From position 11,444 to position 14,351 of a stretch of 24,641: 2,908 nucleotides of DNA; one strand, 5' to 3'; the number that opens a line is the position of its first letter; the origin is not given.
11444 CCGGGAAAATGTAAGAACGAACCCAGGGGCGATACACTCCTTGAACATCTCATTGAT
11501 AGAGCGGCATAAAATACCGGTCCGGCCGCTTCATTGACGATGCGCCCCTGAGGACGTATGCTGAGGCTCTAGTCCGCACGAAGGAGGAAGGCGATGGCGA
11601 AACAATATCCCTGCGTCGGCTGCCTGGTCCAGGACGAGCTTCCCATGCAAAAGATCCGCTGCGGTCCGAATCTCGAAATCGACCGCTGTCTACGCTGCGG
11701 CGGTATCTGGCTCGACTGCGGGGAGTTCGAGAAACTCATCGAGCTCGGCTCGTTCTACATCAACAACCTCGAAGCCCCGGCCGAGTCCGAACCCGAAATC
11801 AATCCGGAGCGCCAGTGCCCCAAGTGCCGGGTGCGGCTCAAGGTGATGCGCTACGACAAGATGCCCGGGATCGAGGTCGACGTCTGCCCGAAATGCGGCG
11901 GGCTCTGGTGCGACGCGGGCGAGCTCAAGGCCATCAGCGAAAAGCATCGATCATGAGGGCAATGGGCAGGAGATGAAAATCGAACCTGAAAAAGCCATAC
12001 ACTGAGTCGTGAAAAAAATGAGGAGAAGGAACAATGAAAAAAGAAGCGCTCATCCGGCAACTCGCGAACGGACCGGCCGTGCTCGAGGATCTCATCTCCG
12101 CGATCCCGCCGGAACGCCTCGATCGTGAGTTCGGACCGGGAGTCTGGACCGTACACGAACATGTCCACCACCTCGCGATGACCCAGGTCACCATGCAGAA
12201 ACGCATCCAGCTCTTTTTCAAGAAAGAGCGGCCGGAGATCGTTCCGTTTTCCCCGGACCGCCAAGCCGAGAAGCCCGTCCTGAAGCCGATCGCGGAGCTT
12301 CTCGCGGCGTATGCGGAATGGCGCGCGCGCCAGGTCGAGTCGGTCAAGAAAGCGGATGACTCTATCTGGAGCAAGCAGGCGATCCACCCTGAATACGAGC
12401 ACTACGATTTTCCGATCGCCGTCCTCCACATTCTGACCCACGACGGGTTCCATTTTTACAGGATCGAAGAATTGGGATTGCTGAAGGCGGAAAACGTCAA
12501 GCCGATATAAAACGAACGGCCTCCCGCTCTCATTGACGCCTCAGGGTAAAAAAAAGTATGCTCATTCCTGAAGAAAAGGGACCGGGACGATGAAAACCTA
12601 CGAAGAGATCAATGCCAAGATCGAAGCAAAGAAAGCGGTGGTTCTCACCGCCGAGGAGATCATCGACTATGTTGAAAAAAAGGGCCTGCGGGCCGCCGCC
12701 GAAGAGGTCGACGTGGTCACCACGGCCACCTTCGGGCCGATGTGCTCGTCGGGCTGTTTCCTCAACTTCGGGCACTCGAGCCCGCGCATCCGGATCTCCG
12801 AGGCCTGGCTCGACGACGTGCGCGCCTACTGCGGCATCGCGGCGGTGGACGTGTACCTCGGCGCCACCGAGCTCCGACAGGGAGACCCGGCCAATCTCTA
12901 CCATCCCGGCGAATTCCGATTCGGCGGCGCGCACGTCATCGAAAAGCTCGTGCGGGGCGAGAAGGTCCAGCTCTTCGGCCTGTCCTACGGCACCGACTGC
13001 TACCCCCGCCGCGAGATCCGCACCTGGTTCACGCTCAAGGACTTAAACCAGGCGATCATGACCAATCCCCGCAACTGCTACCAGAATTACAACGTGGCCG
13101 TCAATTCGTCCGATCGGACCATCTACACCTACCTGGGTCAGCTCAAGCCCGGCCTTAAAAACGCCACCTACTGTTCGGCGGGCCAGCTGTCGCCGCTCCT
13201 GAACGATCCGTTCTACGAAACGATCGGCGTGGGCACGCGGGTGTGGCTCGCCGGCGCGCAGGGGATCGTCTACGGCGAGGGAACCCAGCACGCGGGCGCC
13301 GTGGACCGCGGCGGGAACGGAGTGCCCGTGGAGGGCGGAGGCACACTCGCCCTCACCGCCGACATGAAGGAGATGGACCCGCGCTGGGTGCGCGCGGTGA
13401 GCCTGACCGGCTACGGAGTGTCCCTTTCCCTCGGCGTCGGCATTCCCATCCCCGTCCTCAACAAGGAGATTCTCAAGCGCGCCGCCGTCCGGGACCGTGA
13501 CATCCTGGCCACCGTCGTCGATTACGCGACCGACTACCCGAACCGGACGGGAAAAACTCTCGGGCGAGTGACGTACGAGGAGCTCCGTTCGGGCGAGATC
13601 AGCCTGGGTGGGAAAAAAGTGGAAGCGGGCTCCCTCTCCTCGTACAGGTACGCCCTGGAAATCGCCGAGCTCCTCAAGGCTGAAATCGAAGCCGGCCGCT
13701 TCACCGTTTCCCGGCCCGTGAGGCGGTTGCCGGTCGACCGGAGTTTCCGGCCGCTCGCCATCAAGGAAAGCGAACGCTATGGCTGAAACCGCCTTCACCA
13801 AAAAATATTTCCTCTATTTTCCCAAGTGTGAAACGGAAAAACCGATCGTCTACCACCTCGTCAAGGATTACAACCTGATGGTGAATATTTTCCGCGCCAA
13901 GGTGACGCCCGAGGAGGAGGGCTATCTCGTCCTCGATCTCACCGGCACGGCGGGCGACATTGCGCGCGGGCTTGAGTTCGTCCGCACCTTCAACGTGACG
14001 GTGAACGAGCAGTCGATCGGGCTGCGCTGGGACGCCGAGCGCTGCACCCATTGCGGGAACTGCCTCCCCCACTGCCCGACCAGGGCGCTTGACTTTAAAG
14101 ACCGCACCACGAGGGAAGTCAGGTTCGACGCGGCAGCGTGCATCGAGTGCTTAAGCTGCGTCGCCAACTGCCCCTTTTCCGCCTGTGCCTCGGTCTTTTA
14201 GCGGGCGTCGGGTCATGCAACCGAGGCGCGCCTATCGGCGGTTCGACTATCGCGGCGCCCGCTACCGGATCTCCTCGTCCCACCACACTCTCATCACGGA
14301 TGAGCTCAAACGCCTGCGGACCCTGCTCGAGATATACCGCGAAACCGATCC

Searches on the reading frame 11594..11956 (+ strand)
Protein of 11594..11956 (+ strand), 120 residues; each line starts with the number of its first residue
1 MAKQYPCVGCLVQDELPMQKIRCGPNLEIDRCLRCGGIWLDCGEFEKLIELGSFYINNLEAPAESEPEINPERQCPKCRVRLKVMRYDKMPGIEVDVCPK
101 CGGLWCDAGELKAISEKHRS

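Call 18: search_protein_families(library=pfam, proteins=[window:11594-11956:+], max_evalue=0.001)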
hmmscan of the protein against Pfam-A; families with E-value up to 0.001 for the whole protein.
window:11594-11956:+ (120 aa): 1 family
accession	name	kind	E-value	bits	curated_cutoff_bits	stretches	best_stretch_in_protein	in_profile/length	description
PF13453.11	Zn_ribbon_TFIIB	-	9.9e-21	73.3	22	2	74-116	1-40/41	Transcription factor zinc-finger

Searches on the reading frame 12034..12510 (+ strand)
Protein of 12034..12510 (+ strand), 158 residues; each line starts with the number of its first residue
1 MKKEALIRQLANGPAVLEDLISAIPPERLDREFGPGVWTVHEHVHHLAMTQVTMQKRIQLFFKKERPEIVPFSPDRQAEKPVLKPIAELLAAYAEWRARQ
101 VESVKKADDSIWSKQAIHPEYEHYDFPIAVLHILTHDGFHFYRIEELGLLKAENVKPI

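Call 18: search_protein_families(library=pfam, proteins=[window:12034-12510:+], max_evalue=0.001)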
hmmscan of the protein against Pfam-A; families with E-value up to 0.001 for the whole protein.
window:12034-12510:+ (158 aa): 2 families
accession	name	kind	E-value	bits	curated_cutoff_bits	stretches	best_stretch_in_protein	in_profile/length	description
PF12867.12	DinB_2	-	1e-13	52.3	24.8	1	9-141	1-125/128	DinB superfamily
PF05163.17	DinB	-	3.6e-06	27.5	23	1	14-140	16-134/165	DinB family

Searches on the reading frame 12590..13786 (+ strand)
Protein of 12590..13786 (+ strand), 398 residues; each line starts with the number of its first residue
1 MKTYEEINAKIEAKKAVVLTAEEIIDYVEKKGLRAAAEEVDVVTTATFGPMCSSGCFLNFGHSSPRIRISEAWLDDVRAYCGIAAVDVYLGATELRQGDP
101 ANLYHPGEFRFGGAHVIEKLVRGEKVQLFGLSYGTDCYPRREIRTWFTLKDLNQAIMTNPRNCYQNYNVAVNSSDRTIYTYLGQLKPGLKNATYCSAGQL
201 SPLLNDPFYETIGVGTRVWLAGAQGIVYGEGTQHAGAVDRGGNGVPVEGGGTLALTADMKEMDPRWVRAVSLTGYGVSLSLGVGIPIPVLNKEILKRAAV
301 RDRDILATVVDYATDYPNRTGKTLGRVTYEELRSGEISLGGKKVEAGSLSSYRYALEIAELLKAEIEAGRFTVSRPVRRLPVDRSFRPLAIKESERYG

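Call 6: search_protein_families(library=pfam, proteins=[window:12590-13786:+], max_evalue=0.001)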
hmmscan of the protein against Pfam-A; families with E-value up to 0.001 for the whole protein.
window:12590-13786:+ (398 aa): 1 family
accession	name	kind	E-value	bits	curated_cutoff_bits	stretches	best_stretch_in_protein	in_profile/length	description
PF01837.22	HcyBio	-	1.2e-145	485.3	26.2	1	16-372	1-348/349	Homocysteine biosynthesis enzyme, sulfur-incorporation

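Call 12: find_encoding_contigs(protein=window:12590-13786:+, flank=10000, max_places=10)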
Protein window:12590-13786:+ (398 aa): no gene with exactly this product is on record in the collection.

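Call 26: find_homologous_proteins(query=window:12590-13786:+, max_evalue=1e-30)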
Query window:12590-13786:+ (398 aa): 8000 proteins with E <= 1e-30 among 8000 candidates; the best 120 are listed.
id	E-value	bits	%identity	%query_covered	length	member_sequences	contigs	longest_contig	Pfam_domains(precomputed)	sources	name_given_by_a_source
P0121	1.2e-253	859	95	100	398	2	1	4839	PF01837.23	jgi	-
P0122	1.5e-241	819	90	100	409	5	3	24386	PF01837.23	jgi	jgi:uncharacterized protein (DUF39 family)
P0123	1.1e-224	764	84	100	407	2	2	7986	PF01837.23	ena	-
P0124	9.8e-221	751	81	100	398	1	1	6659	PF01837.23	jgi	jgi:uncharacterized protein (DUF39 family)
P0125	6.4e-208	709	76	100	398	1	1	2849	PF01837.23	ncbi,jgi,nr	ncbi:MAG: hypothetical protein EHM28_12345 [Spirochaetaceae bacterium]|nr:MAG: hypothetical protein 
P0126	4.2e-207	706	77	100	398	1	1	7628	PF01837.23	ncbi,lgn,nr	ncbi:MAG: homocysteine biosynthesis protein [Bacteroidales bacterium]|nr:homocysteine biosynthesis p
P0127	2.7e-201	687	76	100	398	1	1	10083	PF01837.23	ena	-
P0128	3.9e-201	686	76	100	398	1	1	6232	PF01837.23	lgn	-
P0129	5.4e-200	683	75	100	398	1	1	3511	PF01837.23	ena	-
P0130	3.7e-199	680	75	99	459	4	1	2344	PF01837.23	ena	-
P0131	4.0e-199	680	72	100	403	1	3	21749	PF01837.23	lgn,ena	-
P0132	5.7e-198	676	74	100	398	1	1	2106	PF01837.23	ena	-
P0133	1.1e-197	675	75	99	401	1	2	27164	PF01837.23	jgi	-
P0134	1.1e-197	675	73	99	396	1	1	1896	PF01837.23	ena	-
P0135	1.9e-197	674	73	99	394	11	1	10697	PF01837.23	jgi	jgi:uncharacterized protein (DUF39 family)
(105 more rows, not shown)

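Call 27: find_encoding_contigs(protein=P0122, flank=10000, max_places=10)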
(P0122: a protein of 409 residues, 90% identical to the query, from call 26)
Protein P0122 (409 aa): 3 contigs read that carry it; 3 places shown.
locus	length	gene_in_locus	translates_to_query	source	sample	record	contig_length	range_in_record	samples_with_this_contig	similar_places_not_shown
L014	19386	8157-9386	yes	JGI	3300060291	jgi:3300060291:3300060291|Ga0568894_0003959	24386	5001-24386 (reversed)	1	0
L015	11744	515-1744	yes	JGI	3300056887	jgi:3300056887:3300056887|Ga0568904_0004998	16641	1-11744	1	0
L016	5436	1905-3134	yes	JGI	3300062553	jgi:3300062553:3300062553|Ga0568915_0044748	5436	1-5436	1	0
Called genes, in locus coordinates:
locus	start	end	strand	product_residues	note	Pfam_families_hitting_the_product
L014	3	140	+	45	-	?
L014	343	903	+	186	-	PF11721:Malectin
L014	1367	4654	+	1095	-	PF00532:Peripla_BP_1, PF13407:Peripla_BP_4 (weak), PF13377:Peripla_BP_3, PF00512:HisKA (weak), PF02518:HATPase_c, PF00072:Response_reg, PF00196:GerE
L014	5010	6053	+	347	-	PF03422:CBM_6, PF01522:Polysacc_deac_1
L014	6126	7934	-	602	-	-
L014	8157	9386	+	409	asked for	PF01837:HcyBio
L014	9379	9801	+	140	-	PF09383:NIL, PF13187:Fer4_9 (faint), PF00037:Fer4 (weak), PF12797:Fer4_2 (faint), PF12837:Fer4_6 (weak), PF13237:Fer4_10, PF12838:Fer4_7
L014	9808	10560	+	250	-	PF27030:AbpE_bact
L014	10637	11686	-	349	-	PF08239:SH3_3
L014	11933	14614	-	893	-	-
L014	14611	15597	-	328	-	PF01135:PCMT, PF00398:RrnaAD (weak)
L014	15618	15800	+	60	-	-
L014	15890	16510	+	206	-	PF00406:ADK, PF13207:AAA_17, PF13238:AAA_18 (weak), PF13671:AAA_33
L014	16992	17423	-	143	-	PF00011:HSP20, PF17886:ArsA_HSP20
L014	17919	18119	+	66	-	-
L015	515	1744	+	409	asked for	PF01837:HcyBio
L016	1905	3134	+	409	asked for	PF01837:HcyBio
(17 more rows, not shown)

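Call 28: find_encoding_contigs(protein=P0121, flank=10000, max_places=10)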
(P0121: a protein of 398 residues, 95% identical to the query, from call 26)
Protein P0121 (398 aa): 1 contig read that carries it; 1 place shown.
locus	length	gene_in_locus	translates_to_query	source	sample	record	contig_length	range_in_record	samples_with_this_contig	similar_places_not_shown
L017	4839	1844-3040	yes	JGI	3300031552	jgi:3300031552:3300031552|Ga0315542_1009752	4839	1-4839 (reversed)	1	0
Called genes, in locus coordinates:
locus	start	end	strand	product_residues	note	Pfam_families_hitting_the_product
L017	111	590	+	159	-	PF12867:DinB_2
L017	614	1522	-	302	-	-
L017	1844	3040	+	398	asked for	PF01837:HcyBio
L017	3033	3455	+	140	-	PF09383:NIL, PF00037:Fer4, PF12797:Fer4_2 (faint), PF12837:Fer4_6 (weak), PF13237:Fer4_10, PF14697:Fer4_21 (weak), PF12838:Fer4_7, PF13187:Fer4_9 (weak)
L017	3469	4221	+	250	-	PF27030:AbpE_bact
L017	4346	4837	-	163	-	?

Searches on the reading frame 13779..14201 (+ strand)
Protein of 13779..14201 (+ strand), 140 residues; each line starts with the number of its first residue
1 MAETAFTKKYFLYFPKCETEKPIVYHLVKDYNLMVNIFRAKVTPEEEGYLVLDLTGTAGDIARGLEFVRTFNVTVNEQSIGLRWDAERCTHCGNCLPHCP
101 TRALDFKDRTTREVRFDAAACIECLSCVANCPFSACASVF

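Call 6: search_protein_families(library=pfam, proteins=[window:13779-14201:+], max_evalue=0.001)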
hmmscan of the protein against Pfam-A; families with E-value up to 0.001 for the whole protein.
window:13779-14201:+ (140 aa): 13 families
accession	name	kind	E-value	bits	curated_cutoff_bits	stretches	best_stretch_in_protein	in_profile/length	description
PF09383.16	NIL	-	6.5e-13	48.8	24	1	12-76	5-72/73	NIL domain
PF00037.32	Fer4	-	3.2e-11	43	21.1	1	83-104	2-23/24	4Fe-4S binding domain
PF12838.12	Fer4_7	-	4.3e-11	43.5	27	1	88-135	1-52/52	4Fe-4S dicluster domain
PF12837.12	Fer4_6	-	4.5e-11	42.6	25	1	83-104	3-24/24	4Fe-4S binding domain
PF12797.12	Fer4_2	-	1.1e-09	38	24.5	1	84-101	5-22/22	4Fe-4S binding domain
PF13237.11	Fer4_10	-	5.3e-09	36.3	25.5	1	85-132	5-53/53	4Fe-4S dicluster domain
PF13187.11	Fer4_9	-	1.3e-08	35.1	27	2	88-133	1-49/52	4Fe-4S dicluster domain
PF14697.11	Fer4_21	-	5.1e-06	27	35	1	85-136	4-56/59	4Fe-4S dicluster domain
PF12800.12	Fer4_4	-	7.4e-05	23.2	24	0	87-101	2-16/17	4Fe-4S binding domain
PF13484.11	Fer4_16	-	0.00013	23.1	30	1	88-107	1-20/66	4Fe-4S double cluster binding domain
PF12798.12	Fer4_3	-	0.00017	22.6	27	0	89-103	1-15/15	4Fe-4S binding domain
PF13534.11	Fer4_17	-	0.00037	21.4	22.2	0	84-101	41-58/61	4Fe-4S dicluster domain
PF13183.11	Fer4_8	-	0.00038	21.4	27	0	86-102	2-18/68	4Fe-4S dicluster domain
